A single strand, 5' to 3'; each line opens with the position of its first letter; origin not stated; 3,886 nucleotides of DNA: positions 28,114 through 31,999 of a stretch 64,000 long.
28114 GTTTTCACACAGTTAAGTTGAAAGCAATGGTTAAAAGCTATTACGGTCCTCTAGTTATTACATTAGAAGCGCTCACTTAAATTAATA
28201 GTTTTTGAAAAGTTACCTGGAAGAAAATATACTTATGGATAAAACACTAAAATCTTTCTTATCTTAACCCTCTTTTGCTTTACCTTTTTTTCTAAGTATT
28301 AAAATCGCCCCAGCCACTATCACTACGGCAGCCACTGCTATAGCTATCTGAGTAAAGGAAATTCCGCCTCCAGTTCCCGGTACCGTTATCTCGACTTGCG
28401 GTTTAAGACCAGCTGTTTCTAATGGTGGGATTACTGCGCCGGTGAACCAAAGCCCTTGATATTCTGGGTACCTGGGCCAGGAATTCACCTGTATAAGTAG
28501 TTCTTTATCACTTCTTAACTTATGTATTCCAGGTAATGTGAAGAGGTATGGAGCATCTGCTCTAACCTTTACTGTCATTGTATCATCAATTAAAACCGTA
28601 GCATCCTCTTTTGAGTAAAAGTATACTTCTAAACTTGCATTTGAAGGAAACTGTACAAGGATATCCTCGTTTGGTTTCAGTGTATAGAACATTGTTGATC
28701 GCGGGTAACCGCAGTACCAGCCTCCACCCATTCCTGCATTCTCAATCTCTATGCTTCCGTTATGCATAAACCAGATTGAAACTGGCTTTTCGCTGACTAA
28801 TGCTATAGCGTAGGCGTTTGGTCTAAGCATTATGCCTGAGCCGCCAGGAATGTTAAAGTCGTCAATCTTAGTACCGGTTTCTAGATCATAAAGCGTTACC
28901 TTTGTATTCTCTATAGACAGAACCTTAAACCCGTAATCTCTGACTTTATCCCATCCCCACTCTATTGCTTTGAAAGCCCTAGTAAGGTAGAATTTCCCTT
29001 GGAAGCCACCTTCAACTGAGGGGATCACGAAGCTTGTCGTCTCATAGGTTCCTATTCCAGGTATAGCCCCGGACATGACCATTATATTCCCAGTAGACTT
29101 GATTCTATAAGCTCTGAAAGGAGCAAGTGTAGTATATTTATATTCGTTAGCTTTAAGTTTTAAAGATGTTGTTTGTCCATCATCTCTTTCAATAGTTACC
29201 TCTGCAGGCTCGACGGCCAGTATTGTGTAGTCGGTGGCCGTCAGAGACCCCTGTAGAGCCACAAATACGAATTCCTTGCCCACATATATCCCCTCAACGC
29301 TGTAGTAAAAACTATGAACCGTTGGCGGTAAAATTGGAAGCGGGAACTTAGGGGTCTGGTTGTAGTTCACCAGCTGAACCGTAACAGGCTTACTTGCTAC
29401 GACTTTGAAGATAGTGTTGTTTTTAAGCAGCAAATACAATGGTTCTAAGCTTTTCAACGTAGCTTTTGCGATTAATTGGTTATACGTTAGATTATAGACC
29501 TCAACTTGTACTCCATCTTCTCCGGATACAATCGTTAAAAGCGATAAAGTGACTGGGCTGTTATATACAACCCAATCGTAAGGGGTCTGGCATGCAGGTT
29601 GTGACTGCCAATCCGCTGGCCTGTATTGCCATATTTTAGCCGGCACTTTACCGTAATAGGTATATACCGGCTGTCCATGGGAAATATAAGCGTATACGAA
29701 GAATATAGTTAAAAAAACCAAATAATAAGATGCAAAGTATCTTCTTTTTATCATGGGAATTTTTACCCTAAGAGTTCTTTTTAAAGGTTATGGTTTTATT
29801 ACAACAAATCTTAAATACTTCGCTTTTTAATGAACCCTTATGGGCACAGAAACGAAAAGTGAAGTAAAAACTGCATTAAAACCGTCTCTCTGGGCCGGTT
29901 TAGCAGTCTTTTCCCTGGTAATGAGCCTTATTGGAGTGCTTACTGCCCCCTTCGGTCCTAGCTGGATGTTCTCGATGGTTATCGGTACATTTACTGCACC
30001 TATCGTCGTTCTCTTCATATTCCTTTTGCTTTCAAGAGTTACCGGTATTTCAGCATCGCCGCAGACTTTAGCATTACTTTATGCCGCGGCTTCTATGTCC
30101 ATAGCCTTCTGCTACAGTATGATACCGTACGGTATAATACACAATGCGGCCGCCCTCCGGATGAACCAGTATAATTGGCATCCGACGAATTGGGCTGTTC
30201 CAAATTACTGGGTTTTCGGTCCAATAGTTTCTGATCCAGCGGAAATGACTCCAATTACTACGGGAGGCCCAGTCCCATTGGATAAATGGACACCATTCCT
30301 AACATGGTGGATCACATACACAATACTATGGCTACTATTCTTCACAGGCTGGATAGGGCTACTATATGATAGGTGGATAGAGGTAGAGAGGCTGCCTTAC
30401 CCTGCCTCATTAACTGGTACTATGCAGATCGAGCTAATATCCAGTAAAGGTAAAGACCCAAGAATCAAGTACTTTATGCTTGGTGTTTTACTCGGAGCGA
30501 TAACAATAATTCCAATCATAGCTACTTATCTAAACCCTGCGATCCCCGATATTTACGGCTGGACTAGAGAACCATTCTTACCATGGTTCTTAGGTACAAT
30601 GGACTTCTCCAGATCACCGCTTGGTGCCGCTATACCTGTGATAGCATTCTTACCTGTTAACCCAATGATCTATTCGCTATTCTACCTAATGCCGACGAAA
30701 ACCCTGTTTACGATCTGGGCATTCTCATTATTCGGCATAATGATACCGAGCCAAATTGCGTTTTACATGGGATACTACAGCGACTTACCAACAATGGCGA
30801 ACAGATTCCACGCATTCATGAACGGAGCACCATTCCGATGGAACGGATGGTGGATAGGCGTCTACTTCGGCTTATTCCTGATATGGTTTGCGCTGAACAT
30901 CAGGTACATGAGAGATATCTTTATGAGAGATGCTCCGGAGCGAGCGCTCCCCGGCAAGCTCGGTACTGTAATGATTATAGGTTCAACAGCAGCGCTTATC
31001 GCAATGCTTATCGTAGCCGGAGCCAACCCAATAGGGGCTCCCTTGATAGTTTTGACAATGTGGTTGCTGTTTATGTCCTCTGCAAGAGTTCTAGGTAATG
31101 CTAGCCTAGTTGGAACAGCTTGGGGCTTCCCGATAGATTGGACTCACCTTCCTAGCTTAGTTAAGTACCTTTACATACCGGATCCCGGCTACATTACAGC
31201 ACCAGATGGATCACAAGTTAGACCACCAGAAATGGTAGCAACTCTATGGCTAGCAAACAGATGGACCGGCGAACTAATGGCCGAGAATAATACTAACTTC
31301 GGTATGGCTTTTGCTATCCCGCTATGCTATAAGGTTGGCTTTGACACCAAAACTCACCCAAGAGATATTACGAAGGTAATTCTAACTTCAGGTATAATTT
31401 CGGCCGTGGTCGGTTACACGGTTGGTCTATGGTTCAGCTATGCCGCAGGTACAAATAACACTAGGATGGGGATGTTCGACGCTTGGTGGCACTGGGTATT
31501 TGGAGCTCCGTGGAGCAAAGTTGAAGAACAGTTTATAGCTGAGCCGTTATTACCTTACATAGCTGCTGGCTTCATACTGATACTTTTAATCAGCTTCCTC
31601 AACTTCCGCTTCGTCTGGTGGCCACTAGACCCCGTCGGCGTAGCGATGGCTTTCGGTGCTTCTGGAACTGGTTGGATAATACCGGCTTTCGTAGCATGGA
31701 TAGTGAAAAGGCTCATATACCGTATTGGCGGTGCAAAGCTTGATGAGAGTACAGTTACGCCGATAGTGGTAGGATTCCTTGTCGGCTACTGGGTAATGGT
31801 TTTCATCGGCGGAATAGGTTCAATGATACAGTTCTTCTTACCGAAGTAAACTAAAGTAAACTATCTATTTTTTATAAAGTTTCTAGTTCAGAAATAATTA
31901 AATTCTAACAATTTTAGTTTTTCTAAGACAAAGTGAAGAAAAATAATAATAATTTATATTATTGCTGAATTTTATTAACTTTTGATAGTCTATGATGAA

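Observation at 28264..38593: Envelope gene cluster built around a 1540-aa PA/M28-like::FtsX fusion, flanked by two giant polytopic membrane proteins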

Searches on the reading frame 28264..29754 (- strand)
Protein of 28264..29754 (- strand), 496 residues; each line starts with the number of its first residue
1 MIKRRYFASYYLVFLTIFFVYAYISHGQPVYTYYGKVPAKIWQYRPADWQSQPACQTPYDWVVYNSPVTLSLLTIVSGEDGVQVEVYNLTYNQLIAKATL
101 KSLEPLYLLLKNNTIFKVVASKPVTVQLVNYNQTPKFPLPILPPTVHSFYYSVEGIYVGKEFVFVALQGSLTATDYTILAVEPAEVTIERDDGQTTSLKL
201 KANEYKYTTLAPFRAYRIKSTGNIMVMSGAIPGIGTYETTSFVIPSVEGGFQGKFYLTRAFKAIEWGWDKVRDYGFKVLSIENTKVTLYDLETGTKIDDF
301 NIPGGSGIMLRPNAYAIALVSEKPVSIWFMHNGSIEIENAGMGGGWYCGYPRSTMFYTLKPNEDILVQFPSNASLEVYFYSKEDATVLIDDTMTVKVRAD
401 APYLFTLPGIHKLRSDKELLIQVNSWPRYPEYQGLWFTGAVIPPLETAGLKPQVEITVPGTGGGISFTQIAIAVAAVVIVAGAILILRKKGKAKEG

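Call 4: search_protein_families(library=pfam, proteins=[window:28264-29754:-], max_evalue=0.1)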
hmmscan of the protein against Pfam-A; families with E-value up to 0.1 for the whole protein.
window:28264-29754:- (496 aa): 1 family
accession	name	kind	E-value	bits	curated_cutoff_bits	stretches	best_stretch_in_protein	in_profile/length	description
PF17386.8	LBP_C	-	0.041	14.2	26.6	0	182-207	27-52/53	Lacto-N-biose phosphorylase C-terminal domain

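Call 6: search_protein_families(library=ncbifam, proteins=[window:28264-29754:-], max_evalue=0.1)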
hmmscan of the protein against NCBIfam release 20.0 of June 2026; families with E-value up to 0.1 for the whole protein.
window:28264-29754:- (496 aa): 0 families

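Call 55: search_protein_families(library=pfam, alignment_id=A5, max_evalue=0.1)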
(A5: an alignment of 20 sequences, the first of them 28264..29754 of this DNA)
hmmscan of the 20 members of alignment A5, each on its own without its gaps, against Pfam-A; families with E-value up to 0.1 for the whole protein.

A. member 1, window:28264-29754:- (496 aa): 1 family
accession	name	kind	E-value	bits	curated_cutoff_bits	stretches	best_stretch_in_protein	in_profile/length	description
PF17386.8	LBP_C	-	0.041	14.2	26.6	0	182-207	27-52/53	Lacto-N-biose phosphorylase C-terminal domain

B. families by the number of members that match (of 20 scanned): 13 families
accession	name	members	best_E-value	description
PF17517.7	IgGFc_binding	4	6.8e-10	IgGFc binding protein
PF25174.1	Beta-prop_THOC3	2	0.013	THOC3 beta-propeller domain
PF24817.1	WD40_WDHD1_1st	2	0.038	WDHD1 first WD40 domain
PF18962.6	Por_Secre_tail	2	0.045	Secretion system C-terminal sorting domain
PF24814.1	WD40_Prp19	1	0.0094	Prp19 WD40 domain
PF23045.1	DUF7037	1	0.011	Domain of unknown function (DUF7037)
PF00746.26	Gram_pos_anchor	1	0.012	LPXTG cell wall anchor motif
PF07213.16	DAP10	1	0.016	DAP10 membrane protein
PF13860.13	FlgD_ig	1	0.024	FlgD Ig-like domain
PF17386.8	LBP_C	1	0.041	Lacto-N-biose phosphorylase C-terminal domain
PF03627.19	PapG_N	1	0.058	PapG carbohydrate binding domain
PF11008.14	DUF2846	1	0.068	Protein of unknown function (DUF2846)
PF25168.1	Beta-prop_WDR36-Utp21_2nd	1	0.076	WDR36/Utp21 second beta-propeller domain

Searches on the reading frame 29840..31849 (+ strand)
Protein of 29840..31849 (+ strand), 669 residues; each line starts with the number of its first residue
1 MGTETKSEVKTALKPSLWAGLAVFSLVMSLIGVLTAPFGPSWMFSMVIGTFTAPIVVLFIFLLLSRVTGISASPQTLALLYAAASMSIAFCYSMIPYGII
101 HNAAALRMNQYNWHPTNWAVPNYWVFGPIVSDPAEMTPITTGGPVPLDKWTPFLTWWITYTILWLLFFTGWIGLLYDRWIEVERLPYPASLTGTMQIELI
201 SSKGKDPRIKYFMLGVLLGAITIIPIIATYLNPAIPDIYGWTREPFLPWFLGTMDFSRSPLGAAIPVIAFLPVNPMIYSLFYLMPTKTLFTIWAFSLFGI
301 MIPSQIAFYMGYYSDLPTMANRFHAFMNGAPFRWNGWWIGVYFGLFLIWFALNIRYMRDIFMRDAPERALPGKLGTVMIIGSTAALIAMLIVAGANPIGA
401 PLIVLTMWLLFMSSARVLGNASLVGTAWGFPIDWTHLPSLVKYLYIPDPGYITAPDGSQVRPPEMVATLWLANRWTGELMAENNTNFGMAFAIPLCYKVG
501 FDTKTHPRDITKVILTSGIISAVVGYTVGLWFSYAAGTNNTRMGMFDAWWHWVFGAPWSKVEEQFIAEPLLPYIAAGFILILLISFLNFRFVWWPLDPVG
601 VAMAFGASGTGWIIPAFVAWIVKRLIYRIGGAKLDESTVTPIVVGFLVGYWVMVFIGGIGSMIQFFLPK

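Call 4: search_protein_families(library=pfam, proteins=[window:29840-31849:+], max_evalue=0.1)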
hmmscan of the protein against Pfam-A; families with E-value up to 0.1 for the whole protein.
window:29840-31849:+ (669 aa): 2 families
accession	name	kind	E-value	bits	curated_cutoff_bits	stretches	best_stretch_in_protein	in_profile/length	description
PF20580.3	DUF6784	-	2.1e-11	44.3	26.4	1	573-660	3-89/101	Domain of unknown function (DUF6784)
PF20581.3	DUF6785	-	2e-08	33.6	25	1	46-419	36-401/498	Family of unknown function (DUF6785)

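Call 6: search_protein_families(library=ncbifam, proteins=[window:29840-31849:+], max_evalue=0.1)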
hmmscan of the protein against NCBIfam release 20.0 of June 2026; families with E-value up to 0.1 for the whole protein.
window:29840-31849:+ (669 aa): 0 families
